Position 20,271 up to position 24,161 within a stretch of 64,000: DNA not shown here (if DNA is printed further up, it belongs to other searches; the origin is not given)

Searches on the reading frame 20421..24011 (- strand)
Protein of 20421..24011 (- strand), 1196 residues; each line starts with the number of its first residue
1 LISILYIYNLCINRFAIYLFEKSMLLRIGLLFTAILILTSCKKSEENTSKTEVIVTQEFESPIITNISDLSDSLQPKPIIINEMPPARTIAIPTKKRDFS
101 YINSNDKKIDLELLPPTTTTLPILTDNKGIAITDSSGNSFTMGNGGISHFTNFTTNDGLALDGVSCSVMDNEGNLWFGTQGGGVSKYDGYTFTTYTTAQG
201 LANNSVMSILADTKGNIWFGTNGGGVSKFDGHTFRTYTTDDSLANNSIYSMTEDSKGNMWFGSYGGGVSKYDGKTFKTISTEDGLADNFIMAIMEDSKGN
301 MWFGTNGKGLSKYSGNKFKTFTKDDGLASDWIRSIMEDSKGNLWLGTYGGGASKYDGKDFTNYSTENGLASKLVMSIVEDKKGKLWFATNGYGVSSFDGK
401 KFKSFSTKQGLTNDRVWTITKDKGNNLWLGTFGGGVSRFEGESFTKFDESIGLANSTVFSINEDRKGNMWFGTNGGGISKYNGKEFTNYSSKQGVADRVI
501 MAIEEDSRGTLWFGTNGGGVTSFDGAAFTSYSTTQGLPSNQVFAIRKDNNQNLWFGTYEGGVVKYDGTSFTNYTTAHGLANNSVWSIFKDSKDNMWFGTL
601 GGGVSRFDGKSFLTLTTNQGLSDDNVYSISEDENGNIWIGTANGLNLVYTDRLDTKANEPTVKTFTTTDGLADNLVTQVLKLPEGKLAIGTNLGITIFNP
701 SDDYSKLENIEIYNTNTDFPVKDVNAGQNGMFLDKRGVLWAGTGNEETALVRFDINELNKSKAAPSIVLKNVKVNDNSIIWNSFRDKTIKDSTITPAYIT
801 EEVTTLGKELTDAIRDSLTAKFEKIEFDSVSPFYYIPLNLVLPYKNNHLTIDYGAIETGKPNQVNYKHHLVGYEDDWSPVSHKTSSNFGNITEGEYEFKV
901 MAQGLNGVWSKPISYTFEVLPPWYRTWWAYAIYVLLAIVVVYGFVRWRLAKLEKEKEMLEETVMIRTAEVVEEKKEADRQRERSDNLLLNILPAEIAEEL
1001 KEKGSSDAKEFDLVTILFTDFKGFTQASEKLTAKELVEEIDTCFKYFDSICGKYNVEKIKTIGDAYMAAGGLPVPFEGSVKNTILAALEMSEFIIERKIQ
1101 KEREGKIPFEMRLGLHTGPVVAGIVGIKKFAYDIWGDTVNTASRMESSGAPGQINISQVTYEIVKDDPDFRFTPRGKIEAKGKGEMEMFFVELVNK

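Call 55: search_protein_families(library=ncbifam, proteins=[window:20421-24011:-], max_evalue=0.00001)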
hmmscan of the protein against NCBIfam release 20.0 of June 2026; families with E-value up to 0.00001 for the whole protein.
window:20421-24011:- (1196 aa): 1 family
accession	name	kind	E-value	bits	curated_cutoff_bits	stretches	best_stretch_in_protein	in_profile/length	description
NF052228.1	T9SS_PorZ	equivalog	2.6e-26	92.3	260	3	581-678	479-587/757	type IX secretion system anionic LPS delivery protein PorZ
